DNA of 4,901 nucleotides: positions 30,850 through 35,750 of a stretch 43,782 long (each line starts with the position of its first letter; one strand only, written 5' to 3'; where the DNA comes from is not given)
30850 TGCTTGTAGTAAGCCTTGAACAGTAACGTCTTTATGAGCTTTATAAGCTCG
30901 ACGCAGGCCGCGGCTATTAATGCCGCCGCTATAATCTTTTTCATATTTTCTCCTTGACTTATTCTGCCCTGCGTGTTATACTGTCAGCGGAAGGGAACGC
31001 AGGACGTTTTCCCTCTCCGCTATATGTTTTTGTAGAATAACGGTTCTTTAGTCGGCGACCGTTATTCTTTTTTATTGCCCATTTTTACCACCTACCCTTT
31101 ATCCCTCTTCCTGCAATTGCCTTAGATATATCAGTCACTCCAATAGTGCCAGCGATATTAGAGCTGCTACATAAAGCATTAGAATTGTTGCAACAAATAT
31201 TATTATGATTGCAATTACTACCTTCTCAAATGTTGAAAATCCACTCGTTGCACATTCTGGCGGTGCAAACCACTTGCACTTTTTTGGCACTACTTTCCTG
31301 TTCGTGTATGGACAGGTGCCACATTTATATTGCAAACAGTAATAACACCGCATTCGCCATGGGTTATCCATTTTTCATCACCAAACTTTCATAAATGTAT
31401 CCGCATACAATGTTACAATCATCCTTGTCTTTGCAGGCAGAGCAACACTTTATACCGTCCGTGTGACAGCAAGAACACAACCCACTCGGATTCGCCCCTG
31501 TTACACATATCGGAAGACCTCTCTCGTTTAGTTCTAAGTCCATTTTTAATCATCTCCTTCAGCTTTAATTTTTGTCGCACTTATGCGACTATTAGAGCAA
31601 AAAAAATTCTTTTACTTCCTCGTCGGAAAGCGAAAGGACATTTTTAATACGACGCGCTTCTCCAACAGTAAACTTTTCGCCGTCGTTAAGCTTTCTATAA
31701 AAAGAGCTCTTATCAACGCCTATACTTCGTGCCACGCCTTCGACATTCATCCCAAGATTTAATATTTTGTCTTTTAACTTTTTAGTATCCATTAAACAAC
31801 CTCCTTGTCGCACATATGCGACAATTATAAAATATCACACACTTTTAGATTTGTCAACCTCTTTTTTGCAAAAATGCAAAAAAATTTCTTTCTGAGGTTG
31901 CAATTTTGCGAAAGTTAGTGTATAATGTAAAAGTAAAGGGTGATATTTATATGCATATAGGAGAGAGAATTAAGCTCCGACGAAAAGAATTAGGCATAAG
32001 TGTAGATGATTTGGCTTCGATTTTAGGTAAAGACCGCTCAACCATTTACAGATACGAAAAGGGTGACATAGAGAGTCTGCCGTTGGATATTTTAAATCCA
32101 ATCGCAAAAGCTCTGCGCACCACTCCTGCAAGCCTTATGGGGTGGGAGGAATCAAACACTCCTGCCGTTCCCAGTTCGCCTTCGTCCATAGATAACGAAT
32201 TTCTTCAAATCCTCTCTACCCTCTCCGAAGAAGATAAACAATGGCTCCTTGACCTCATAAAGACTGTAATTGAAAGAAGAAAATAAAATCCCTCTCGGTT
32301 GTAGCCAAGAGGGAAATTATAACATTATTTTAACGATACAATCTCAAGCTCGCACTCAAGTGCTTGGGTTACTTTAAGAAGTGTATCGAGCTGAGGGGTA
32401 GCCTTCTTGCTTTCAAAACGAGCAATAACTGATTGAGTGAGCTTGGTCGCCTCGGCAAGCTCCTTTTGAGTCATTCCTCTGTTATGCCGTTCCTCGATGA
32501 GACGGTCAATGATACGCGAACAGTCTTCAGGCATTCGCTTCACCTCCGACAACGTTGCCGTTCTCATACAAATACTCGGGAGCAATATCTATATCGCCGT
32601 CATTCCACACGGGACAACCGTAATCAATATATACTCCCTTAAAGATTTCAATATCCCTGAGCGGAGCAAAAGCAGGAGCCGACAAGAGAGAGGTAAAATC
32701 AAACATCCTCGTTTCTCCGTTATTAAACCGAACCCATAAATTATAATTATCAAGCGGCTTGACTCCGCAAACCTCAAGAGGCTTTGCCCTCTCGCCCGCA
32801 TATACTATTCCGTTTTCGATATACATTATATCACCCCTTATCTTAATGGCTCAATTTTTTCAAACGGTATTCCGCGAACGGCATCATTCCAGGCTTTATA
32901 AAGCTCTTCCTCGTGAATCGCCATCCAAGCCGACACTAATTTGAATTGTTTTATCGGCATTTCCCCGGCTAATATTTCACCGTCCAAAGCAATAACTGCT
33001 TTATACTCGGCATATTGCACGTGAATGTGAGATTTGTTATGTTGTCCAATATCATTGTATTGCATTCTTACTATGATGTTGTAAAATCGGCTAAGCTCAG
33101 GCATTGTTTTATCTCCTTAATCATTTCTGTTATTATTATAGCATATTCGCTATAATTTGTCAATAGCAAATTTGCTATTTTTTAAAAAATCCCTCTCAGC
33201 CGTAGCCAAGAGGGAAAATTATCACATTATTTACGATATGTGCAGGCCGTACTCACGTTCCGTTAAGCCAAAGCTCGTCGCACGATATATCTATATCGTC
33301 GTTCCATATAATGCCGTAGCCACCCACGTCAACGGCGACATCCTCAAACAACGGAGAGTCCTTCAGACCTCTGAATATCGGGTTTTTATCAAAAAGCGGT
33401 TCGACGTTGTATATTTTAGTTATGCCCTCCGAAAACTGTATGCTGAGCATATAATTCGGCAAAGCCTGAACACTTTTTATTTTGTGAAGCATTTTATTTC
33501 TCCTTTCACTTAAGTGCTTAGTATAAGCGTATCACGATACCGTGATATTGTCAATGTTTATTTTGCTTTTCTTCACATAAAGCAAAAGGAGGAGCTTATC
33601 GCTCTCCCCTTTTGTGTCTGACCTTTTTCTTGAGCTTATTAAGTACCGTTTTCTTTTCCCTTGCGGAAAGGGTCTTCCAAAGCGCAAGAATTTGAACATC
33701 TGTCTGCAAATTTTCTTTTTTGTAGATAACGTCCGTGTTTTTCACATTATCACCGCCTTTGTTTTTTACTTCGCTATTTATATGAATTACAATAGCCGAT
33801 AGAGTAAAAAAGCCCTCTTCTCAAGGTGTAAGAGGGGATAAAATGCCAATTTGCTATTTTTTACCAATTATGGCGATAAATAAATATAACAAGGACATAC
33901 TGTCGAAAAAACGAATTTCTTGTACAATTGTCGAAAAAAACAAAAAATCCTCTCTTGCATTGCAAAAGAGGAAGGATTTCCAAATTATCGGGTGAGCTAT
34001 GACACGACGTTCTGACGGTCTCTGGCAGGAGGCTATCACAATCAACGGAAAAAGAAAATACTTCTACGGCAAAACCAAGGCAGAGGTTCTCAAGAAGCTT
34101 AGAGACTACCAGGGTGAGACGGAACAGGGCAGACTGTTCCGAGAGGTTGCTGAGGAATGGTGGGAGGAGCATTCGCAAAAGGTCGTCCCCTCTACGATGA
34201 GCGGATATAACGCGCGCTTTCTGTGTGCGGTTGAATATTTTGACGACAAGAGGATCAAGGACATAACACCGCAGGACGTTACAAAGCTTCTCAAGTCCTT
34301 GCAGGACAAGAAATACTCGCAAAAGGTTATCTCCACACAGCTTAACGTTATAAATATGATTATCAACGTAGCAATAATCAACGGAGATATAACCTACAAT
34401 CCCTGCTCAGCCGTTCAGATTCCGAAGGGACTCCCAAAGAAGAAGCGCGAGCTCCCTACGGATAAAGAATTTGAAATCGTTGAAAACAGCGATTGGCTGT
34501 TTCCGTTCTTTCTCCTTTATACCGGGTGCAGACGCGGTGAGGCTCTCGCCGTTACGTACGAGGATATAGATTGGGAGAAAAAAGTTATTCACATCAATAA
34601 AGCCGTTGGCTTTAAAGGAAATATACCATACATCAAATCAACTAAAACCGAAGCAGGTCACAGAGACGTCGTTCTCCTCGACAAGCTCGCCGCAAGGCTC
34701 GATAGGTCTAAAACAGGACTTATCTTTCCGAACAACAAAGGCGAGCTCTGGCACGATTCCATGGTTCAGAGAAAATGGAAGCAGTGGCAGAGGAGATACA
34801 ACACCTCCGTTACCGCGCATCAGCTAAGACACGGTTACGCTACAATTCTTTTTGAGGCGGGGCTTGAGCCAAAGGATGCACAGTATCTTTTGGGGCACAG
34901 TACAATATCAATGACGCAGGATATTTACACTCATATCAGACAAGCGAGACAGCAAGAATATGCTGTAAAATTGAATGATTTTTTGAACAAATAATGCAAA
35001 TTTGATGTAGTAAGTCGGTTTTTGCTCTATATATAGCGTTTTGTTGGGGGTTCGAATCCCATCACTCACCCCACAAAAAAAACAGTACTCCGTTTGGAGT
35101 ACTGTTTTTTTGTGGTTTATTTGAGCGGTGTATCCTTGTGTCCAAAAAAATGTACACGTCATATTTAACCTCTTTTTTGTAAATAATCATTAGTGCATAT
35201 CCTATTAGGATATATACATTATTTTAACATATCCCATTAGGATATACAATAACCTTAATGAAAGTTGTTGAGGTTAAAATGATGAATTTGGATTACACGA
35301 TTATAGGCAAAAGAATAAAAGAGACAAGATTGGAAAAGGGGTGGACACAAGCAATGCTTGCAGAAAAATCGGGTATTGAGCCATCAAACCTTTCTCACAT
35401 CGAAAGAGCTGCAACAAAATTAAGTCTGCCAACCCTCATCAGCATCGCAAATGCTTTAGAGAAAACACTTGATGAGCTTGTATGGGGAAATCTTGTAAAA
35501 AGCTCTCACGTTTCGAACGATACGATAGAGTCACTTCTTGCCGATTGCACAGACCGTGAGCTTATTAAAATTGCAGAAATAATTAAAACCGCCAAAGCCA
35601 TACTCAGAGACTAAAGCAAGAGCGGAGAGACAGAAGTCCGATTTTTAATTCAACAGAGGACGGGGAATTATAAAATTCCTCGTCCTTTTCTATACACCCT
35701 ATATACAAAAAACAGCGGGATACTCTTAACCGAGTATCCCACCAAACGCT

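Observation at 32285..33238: DUF4160-DUF2442-XRE three-gene cassette bounded by ~53-bp direct repeats between cI and int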

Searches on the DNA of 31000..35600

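Call 84: search_rna_families(source=window, start=31000, end=35600, threshold=evalue, max_evalue=0.1)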
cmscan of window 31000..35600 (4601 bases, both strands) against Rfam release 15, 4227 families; matches with E-value up to 0.1: 0.
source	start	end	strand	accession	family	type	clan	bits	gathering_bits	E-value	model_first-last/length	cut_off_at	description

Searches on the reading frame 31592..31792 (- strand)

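Call 5: search_protein_families(library=pfam, proteins=[window:31592-31792:-], max_evalue=0.01)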
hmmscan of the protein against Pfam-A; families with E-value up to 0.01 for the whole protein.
window:31592-31792:- (66 aa): 0 families

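Call 9: search_protein_families(library=padloc, proteins=[window:31592-31792:-], max_evalue=0.1)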
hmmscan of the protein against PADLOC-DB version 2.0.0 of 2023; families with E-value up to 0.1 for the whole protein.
window:31592-31792:- (66 aa): 3 families
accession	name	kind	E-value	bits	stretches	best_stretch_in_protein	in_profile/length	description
PDLC01857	CARF3--CARF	-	0.0013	16.4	1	11-43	140-172/201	-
PDLC02590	DrmC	-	0.0048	15.3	1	10-60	17-64/88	DrmC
PDLC04133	mad1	-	0.021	13.1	1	15-63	6-50/60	mads_1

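Call 10: search_protein_families(library=phrogs, proteins=[window:31592-31792:-], max_evalue=0.01)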
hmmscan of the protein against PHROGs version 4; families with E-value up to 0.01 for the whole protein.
window:31592-31792:- (66 aa): 1 family
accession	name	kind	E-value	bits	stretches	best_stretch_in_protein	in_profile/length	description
phrog_3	-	transcription regulation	0.0007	20.5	1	2-64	89-146/430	transcriptional repressor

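Call 11: search_protein_families(library=ncbifam, proteins=[window:31592-31792:-], max_evalue=0.01)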
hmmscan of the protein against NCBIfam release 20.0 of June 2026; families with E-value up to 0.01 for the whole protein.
window:31592-31792:- (66 aa): 1 family
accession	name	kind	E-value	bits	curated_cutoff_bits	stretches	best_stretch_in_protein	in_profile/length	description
TIGR02607.1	antidote_HigA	equivalog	0.0058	16.4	47.7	1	7-58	12-64/81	HigA family addiction module antitoxin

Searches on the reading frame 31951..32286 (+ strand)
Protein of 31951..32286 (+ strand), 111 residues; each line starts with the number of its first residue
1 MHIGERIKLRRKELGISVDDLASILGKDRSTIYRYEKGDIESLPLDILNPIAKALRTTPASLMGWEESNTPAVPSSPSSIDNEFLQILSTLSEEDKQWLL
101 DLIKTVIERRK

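Call 5: search_protein_families(library=pfam, proteins=[window:31951-32286:+], max_evalue=0.01)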
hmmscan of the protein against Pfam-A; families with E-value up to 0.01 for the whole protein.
window:31951-32286:+ (111 aa): 9 families
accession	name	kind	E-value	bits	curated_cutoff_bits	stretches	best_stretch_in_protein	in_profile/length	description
PF01381.28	HTH_3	-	1e-10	41.9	23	1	7-60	1-53/55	Helix-turn-helix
PF13443.12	HTH_26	-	1.3e-09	38.6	22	1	8-66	3-61/63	Cro/C1-type HTH DNA-binding domain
PF12844.13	HTH_19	-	4e-09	36.7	30.2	1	4-53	1-49/64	Helix-turn-helix domain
PF13560.12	HTH_31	-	1.4e-08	35.3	27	1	3-60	2-59/64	Helix-turn-helix domain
PF20432.4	Xre-like-HTH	-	0.00015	22.4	25.8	1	13-36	21-44/63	Antitoxin Xre-like helix-turn-helix domain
PF13384.12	HTH_23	-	0.001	19.2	24.6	1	9-37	12-43/50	Homeodomain-like domain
PF13936.12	HTH_38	-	0.0024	18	27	1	6-34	12-39/44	Helix-turn-helix domain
PF12728.13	HTH_17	-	0.0086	16.8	27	0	17-35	3-21/51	Helix-turn-helix domain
PF15978.11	TnsD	-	0.0097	15.4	32.4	0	7-99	191-280/355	Tn7-like transposition protein D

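Call 9: search_protein_families(library=padloc, proteins=[window:31951-32286:+], max_evalue=0.1)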
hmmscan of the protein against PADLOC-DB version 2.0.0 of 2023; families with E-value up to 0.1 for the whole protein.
window:31951-32286:+ (111 aa): 14 families
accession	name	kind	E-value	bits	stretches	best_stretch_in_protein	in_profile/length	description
PDLC04142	capH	-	7.6e-11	41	1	2-106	6-98/103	capH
PDLC02926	HTH_VI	-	1.1e-06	26.8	1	3-71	2-69/92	-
PDLC04133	mad1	-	0.00064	18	1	16-37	6-27/60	mads_1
PDLC03949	RmrA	-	0.00072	16.5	1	5-62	5-61/363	-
PDLC03665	Control_protein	-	0.0014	16.9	1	7-65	13-71/77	control protein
PDLC03947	RmrA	-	0.0029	14.5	1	3-42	12-51/383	-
PDLC03952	RmrA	-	0.0038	14.1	1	3-57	23-76/395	-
PDLC03944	RmrA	-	0.0042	14.2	1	4-56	8-59/384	-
PDLC01434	CasR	-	0.011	13.6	1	15-35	141-161/191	"CAS-I,CAS-II,CAS-III,CAS-IV,CAS-V,CAS-VI; associated_signaling"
PDLC03943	RmrA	-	0.015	12.4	1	3-62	3-61/370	-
PDLC03664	Control_protein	-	0.016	13.7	1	3-62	14-72/74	control protein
PDLC04762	PDC-M64C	-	0.026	12.6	1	3-56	28-80/97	-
PDLC03953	RmrA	-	0.026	11.8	1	3-70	6-71/373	-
PDLC03951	RmrA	-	0.031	11.2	1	4-58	10-63/400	-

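Call 10: search_protein_families(library=phrogs, proteins=[window:31951-32286:+], max_evalue=0.01)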
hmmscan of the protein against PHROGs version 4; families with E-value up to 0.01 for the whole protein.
window:31951-32286:+ (111 aa): 19 families
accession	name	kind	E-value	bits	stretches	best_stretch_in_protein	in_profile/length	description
phrog_8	-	transcription regulation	3.4e-17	63.9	1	1-93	75-150/346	transcriptional regulator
phrog_4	-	transcription regulation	5.9e-13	49.5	1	1-78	135-205/400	transcriptional repressor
phrog_2967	-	transcription regulation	2.5e-10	41.3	1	3-98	11-97/225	transcriptional regulator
phrog_3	-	transcription regulation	4.3e-09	37.6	1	1-71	87-157/430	transcriptional repressor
phrog_2439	-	transcription regulation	3.5e-08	33.7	1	2-67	7-71/367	transcriptional regulator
phrog_5823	-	transcription regulation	1e-07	32.4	1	1-67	5-71/404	transcriptional regulator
phrog_1373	-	transcription regulation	7.9e-07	30.2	1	3-64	64-124/166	transcriptional regulator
phrog_4739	-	unknown function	8.6e-06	26.4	1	3-95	68-158/167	-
phrog_4836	-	transcription regulation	0.0001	22.9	1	4-98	77-167/194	CII-like regulator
phrog_2328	-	transcription regulation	0.00013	22.7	1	3-58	16-70/128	transcriptional repressor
phrog_32768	-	unknown function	0.00015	21.6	1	3-56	10-63/446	-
phrog_955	-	DNA, RNA and nucleotide metabolism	0.00079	20.2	1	3-41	25-63/142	HTH DNA binding protein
phrog_5119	-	unknown function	0.00093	20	1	4-43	55-93/152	-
phrog_6378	-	unknown function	0.0012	19.9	0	3-41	9-47/131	-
phrog_7950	-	transcription regulation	0.0014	19.6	0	5-37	10-42/68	transcriptional repressor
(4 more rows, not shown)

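Call 11: search_protein_families(library=ncbifam, proteins=[window:31951-32286:+], max_evalue=0.01)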
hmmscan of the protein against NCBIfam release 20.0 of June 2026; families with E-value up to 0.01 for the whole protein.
window:31951-32286:+ (111 aa): 9 families
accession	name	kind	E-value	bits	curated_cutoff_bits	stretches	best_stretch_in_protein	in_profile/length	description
NF007257.0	PRK09706.1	subfamily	2.2e-09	37.2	101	1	3-106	6-114/135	transcriptional repressor DicA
NF041951.1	phage_RstR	subfamily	3.4e-09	36.9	80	1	1-109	1-102/108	RstR family transcriptional repressor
NF047948.1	male_kill_WMK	equivalog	4.2e-07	29.7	300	1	2-110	162-262/300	WO male-killing family protein Wmk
NF003162.0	PRK04140.1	equivalog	3.1e-06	26.4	263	1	4-41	128-165/317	transcriptional regulator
TIGR03830.1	CxxCG_CxxCG_HTH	subfamily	7.9e-06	25.7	61.8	1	4-42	67-106/127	type II TA system antitoxin MqsA family protein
TIGR03070.1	couple_hipB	subfamily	0.00012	21.9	71.65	1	2-55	2-54/58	type II toxin-antitoxin system Y4mF family antitoxin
TIGR00270.2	TIGR00270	equivalog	0.0017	18.2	110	1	4-41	77-114/159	multiprotein bridging factor aMBF1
NF041575.1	antitoxPezA_Strep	equivalog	0.0057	16.6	290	1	3-66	2-64/158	type II toxin-antitoxin system antitoxin PezA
NF046032.1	TransRegSlrRBacil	equivalog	0.0075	16.4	250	0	3-56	2-55/149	HTH-type transcriptional regulator SlrR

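Call 32: find_encoding_contigs(protein=window:31951-32286:+, flank=4000, max_places=8)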
Protein window:31951-32286:+ (111 aa): no gene with exactly this product is on record in the collection.

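Call 90: find_related_loci(query=window:31951-32286:+, collection=viral_contigs, flank=5000)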
Query window:31951-32286:+ (111 aa) in viral_contigs; peptide patterns used: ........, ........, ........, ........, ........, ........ (x = any residue, [..] = any of these).
29 stretches matched a pattern; 22 encode a relative of the query (tblastn E <= 1e-3); 22 distinct loci.
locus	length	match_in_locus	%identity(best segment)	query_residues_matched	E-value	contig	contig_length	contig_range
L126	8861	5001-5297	61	1-95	1e-33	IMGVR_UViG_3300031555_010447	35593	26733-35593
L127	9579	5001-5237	70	1-77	1e-31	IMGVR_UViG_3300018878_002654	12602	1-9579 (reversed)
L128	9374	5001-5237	70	1-77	1e-31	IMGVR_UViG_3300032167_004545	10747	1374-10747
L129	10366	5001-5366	50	1-111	8e-31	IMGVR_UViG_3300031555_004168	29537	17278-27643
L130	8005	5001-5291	60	1-93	1e-30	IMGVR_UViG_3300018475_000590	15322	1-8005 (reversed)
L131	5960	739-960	66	1-76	2e-30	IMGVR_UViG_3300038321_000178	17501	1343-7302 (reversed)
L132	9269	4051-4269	71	1-73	2e-30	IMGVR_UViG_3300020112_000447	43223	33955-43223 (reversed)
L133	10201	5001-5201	75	1-67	4e-29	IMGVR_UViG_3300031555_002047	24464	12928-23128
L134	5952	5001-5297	52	1-106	3e-28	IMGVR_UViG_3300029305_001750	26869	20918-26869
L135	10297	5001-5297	52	1-106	3e-28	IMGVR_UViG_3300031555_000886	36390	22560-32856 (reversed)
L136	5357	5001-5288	56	1-92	3e-28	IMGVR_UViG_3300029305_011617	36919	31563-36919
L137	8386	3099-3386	56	1-92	3e-28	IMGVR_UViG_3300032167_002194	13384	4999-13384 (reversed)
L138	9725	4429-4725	47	4-108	3e-26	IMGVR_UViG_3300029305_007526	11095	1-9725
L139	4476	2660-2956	48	1-105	1e-25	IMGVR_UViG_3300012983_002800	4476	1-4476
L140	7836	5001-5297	47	4-108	1e-24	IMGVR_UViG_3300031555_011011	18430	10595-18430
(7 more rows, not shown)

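Call 91: find_related_loci(query=window:31951-32286:+, collection=metagenome_contigs, flank=5000)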
Query window:31951-32286:+ (111 aa) in metagenome_contigs; peptide patterns used: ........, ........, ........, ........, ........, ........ (x = any residue, [..] = any of these).
389 stretches matched a pattern; 75 encode a relative of the query (tblastn E <= 1e-3); 75 distinct loci.
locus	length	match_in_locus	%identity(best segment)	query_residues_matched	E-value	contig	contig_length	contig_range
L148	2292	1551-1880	54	1-110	2e-33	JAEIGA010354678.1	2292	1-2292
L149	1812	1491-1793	59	1-97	5e-33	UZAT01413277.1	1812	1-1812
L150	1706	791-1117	54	1-110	9e-33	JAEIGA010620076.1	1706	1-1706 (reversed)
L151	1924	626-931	58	3-100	7e-32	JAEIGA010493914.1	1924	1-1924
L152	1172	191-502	55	1-100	1e-32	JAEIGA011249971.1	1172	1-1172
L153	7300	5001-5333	57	1-103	9e-32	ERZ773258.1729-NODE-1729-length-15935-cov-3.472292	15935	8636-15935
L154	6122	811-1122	58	1-100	1e-31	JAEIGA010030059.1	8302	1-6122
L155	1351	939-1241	58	1-97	7e-32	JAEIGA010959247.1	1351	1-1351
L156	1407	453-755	55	1-97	2e-30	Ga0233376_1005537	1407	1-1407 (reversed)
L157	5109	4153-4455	55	1-97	3e-30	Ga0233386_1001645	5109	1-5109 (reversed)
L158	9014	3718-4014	59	1-95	4e-30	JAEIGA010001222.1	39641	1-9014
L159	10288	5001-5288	56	1-92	6e-30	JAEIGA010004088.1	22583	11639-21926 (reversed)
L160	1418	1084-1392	55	1-99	2e-29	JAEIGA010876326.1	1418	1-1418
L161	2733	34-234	75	1-67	3e-29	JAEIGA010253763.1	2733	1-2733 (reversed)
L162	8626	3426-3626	72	1-67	1e-28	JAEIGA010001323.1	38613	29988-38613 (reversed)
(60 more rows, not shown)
